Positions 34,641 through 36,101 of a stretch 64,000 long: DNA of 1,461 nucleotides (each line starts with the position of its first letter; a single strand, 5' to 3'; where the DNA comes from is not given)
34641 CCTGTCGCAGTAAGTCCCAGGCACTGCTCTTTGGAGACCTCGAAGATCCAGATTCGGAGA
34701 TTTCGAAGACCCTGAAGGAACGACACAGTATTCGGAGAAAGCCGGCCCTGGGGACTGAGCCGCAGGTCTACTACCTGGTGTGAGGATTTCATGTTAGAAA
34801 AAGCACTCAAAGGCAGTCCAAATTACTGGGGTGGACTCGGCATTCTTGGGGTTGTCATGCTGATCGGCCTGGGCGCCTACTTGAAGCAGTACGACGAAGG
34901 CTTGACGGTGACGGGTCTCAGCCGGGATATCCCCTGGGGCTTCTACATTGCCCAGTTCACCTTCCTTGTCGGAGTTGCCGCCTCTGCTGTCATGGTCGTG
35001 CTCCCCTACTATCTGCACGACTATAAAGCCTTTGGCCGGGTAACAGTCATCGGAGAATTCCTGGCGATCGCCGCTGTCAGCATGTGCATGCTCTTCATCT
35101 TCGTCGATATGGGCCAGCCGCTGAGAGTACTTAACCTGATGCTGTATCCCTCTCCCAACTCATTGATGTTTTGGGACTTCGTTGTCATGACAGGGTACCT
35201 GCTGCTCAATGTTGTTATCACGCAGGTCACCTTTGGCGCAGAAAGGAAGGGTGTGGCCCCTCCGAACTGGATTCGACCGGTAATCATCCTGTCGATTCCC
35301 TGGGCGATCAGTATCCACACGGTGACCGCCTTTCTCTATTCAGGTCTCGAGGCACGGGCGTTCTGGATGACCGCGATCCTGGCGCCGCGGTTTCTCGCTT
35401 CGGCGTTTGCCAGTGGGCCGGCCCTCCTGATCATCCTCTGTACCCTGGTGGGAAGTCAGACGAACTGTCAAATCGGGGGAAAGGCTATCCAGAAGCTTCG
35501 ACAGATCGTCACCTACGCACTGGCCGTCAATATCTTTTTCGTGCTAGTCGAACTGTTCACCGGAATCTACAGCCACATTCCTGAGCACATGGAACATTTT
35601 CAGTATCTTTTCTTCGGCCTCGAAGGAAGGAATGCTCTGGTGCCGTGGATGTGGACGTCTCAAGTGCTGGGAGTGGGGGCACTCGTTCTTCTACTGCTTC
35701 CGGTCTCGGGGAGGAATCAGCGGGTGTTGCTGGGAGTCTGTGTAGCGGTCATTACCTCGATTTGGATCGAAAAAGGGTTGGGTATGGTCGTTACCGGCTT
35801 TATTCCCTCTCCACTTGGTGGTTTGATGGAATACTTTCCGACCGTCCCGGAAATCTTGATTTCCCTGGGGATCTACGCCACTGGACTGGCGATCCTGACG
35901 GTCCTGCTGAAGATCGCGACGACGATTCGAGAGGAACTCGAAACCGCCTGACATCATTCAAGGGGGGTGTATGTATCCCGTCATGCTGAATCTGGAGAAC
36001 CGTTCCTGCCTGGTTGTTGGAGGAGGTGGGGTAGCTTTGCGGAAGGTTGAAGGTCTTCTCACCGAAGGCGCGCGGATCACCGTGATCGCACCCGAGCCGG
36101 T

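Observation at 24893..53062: Near-complete dissimilatory sulfate-reduction pathway consolidated in one ~28-kb locus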

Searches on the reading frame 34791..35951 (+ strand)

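Call 4: search_protein_families(library=pfam, proteins=[window:34791-35951:+], max_evalue=0.01)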
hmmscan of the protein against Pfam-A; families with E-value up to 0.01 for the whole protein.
window:34791-35951:+ (386 aa): 1 family
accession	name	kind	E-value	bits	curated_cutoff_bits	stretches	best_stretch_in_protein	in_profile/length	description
PF03916.19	NrfD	-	4.3e-39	135.4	25.8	1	40-322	2-295/313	Polysulphide reductase, NrfD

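Call 9: search_protein_families(library=ncbifam, proteins=[window:34791-35951:+], max_evalue=0.001)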
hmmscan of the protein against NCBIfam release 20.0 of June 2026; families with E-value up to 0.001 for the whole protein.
window:34791-35951:+ (386 aa): 4 families
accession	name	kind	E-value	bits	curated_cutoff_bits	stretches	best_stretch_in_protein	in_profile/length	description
NF045798.1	DsrP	equivalog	5.3e-134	447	350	1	1-382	1-346/346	sulfate reduction electron transfer complex DsrMKJOP subunit DsrP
NF041784.1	mnquin_red_QrcD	equivalog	1e-11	44.8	570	2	201-371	223-393/408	menaquinone reductase integral membrane subunit QrcD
NF011568.0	PRK14992.1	equivalog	2.1e-08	33.9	314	1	44-228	14-196/341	tetrathionate reductase subunit TtrC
TIGR03148.1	cyt_nit_nrfD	equivalog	1.3e-05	24.6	347.6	0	48-303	9-274/316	cytochrome c nitrite reductase subunit NrfD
